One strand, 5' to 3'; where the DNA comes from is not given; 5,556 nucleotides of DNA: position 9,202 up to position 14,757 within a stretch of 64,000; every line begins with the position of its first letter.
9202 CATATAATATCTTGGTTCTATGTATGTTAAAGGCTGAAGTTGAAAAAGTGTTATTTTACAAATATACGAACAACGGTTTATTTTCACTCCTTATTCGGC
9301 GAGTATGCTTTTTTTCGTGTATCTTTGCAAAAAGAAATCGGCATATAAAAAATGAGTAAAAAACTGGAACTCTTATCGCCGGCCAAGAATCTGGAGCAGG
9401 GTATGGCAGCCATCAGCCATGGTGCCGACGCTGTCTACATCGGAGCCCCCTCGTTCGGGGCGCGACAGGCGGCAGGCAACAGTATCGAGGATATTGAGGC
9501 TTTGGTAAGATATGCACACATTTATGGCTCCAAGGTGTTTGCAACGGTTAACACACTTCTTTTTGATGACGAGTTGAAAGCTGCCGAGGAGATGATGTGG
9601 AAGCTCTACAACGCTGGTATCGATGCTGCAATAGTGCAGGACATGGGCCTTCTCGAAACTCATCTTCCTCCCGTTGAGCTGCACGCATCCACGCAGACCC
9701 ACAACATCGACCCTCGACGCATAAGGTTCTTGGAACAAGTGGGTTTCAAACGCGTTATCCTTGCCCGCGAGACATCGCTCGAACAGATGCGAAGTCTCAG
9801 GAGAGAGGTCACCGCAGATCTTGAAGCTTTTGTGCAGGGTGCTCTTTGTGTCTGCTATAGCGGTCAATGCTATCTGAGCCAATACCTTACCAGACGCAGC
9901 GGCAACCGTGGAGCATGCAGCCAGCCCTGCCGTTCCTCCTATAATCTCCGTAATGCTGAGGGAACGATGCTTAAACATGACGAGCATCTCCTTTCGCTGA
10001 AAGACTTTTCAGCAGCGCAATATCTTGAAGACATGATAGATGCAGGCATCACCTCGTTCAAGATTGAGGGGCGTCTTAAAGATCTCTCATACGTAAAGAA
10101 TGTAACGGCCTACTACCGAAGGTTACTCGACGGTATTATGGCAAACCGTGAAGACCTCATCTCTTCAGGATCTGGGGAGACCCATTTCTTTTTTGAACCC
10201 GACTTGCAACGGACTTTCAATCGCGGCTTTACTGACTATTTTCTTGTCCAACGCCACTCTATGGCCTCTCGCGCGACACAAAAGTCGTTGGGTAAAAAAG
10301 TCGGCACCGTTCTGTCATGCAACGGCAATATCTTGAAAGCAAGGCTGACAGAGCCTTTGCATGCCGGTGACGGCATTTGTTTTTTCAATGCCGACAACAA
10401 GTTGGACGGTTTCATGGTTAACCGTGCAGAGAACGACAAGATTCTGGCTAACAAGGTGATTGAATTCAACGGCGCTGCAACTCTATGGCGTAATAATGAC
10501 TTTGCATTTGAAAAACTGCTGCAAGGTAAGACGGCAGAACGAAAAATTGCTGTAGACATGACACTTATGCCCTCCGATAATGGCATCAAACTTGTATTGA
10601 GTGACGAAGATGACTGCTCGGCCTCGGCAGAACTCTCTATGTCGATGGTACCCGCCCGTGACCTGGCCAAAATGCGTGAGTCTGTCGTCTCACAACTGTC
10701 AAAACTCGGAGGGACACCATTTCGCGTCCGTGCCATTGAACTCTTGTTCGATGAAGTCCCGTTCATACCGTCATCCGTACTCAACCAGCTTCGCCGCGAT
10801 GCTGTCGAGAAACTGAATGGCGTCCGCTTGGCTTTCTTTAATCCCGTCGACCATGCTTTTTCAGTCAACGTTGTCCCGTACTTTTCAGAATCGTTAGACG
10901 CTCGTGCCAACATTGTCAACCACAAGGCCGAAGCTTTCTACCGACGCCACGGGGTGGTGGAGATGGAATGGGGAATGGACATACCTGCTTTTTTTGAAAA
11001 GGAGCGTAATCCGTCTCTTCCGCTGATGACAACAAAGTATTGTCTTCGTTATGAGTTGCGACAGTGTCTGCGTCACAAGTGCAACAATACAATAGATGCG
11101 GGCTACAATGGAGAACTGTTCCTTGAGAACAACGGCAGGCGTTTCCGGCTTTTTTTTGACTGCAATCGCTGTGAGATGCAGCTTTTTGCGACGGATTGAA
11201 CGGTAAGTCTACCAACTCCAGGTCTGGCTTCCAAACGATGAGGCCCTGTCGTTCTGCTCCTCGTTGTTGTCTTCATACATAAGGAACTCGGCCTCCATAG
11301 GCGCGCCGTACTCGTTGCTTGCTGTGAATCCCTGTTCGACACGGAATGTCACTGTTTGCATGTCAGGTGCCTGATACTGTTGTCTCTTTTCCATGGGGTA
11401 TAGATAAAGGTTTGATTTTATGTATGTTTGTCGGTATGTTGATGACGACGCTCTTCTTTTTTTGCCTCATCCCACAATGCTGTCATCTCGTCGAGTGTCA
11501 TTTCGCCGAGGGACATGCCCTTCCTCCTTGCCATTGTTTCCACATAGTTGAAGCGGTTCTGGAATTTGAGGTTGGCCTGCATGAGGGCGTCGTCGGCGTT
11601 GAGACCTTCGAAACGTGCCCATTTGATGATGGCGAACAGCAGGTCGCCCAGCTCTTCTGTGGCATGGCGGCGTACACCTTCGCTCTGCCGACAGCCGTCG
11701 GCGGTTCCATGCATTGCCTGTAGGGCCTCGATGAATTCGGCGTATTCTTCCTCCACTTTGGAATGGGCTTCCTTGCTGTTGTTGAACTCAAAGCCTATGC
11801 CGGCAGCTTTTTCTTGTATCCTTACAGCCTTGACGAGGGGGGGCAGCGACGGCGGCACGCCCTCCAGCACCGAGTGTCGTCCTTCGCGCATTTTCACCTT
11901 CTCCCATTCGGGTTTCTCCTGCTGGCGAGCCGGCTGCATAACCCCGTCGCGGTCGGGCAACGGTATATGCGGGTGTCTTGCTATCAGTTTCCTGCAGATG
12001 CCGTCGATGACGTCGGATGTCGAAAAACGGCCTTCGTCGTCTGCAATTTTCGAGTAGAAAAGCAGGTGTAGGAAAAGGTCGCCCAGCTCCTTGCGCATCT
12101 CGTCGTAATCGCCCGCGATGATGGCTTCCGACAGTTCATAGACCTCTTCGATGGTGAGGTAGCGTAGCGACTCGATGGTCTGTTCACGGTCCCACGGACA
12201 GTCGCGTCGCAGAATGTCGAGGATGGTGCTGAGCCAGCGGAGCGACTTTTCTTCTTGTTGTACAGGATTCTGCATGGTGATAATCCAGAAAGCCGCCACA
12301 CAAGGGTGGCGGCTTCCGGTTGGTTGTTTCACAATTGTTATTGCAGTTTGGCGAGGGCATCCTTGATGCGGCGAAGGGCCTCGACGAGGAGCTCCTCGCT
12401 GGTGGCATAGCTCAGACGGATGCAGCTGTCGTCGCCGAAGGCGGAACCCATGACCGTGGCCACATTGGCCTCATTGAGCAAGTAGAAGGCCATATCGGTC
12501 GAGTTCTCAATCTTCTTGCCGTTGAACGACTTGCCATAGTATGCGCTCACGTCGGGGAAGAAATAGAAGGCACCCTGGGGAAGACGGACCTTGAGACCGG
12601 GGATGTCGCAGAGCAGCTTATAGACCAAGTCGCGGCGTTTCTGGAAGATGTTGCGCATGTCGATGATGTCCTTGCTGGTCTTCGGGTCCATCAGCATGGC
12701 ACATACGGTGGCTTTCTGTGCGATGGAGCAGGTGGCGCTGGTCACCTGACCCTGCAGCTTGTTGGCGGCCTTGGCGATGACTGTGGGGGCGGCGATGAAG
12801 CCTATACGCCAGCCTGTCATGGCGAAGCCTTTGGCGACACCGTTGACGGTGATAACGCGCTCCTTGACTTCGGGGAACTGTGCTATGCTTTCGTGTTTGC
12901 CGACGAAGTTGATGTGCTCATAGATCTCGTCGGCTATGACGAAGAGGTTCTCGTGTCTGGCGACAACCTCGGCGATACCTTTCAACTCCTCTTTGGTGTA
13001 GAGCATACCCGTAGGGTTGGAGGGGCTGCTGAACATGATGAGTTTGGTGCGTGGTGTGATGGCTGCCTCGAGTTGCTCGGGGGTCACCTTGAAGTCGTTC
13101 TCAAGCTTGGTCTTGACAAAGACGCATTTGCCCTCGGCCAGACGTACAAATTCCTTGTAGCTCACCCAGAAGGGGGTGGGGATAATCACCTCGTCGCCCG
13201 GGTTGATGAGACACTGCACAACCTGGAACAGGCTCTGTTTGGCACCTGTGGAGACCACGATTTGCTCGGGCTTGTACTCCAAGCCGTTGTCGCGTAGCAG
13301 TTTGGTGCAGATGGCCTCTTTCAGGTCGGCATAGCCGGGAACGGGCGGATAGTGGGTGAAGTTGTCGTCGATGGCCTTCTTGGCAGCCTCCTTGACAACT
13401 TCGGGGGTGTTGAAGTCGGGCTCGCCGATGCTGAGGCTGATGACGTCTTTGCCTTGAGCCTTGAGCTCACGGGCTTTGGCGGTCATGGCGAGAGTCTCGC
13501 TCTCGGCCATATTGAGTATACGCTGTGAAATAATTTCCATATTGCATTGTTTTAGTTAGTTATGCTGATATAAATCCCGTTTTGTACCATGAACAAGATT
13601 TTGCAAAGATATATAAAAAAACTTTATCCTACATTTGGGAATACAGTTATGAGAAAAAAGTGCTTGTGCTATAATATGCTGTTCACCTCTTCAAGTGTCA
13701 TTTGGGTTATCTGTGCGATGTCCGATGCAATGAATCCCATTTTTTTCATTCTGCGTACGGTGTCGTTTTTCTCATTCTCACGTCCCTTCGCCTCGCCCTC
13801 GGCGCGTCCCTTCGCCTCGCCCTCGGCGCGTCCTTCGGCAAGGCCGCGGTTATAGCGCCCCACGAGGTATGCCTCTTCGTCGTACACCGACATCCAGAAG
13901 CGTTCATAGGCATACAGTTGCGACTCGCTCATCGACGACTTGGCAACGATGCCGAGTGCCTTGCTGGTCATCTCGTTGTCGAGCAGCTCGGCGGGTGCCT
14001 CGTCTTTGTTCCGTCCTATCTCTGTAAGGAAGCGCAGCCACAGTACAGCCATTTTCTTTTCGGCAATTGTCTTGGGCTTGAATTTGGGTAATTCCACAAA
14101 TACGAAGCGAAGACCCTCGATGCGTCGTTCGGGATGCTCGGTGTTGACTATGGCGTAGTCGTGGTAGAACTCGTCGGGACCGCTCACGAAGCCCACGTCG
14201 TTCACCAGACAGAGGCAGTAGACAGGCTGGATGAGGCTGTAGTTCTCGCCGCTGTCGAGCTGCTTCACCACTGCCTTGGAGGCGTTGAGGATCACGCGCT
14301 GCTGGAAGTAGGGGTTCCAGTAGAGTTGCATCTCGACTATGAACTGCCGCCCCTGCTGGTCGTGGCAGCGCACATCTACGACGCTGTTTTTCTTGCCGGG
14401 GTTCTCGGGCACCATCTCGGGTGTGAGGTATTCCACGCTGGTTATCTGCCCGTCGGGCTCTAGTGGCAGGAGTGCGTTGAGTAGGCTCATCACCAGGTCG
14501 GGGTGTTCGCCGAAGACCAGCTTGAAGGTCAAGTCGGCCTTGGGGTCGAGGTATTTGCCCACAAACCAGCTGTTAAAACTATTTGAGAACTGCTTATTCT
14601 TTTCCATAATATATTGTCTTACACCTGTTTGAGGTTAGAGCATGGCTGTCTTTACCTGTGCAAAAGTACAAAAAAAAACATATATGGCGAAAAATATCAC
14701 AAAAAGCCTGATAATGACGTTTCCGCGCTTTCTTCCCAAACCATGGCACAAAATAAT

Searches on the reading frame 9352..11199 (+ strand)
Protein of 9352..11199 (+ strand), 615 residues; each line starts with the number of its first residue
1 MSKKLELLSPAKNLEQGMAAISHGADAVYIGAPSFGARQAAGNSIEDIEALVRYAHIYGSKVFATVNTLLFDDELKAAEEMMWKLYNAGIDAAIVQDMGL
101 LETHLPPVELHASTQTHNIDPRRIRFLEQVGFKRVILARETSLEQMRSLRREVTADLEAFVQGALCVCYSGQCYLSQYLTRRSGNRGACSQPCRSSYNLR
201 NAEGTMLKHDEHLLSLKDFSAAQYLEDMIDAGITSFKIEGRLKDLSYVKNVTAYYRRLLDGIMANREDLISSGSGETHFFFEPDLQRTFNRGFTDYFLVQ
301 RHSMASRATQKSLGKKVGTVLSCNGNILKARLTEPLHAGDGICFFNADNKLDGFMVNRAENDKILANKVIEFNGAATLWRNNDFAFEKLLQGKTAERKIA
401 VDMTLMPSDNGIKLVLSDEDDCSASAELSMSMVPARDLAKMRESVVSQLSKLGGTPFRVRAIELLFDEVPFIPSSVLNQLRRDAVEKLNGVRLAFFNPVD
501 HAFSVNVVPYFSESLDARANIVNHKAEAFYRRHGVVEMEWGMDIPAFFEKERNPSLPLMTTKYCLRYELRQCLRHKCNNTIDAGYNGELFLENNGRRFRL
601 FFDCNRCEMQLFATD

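Call 11: search_protein_families(library=pfam, proteins=[window:9352-11199:+], max_evalue=0.01)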
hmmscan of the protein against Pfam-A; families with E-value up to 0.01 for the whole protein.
window:9352-11199:+ (615 aa): 2 families
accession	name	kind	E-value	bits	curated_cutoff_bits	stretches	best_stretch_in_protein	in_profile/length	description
PF01136.24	Peptidase_U32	-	5.5e-73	245.5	22.4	1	75-301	1-230/233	Peptidase family U32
PF12392.13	DUF3656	-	5.8e-24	85.3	22.1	1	378-492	1-108/109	Collagenase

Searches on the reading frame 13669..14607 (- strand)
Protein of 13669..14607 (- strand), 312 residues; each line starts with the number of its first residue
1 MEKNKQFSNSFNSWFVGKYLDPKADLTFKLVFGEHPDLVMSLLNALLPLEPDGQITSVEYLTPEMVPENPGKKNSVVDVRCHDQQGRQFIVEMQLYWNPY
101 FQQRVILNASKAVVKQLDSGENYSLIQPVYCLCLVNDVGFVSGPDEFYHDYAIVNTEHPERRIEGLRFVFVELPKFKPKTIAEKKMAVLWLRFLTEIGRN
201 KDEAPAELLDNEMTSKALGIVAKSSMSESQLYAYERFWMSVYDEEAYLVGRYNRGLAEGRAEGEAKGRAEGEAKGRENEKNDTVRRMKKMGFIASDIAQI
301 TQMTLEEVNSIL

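Call 11: search_protein_families(library=pfam, proteins=[window:13669-14607:-], max_evalue=0.01)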
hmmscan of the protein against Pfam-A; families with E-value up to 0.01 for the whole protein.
window:13669-14607:- (312 aa): 1 family
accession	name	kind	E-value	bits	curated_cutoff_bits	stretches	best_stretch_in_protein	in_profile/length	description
PF12784.13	PDDEXK_2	-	3.1e-42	145.3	27.4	1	22-247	1-225/229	PD-(D/E)XK nuclease family transposase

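Call 53: search_protein_families(library=ncbifam, proteins=[window:13669-14607:-], max_evalue=0.001)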
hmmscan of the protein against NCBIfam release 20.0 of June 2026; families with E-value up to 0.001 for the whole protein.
window:13669-14607:- (312 aa): 2 families
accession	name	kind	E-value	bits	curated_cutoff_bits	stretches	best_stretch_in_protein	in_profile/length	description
TIGR01784.1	T_den_put_tspse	subfamily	1.4e-33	116.9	52.1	1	23-311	1-273/273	Rpn family recombination-promoting nuclease/putative transposase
NF004270.2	PRK05687.2-1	equivalog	0.00031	20.4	180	1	252-300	59-107/223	flagellar assembly protein FliH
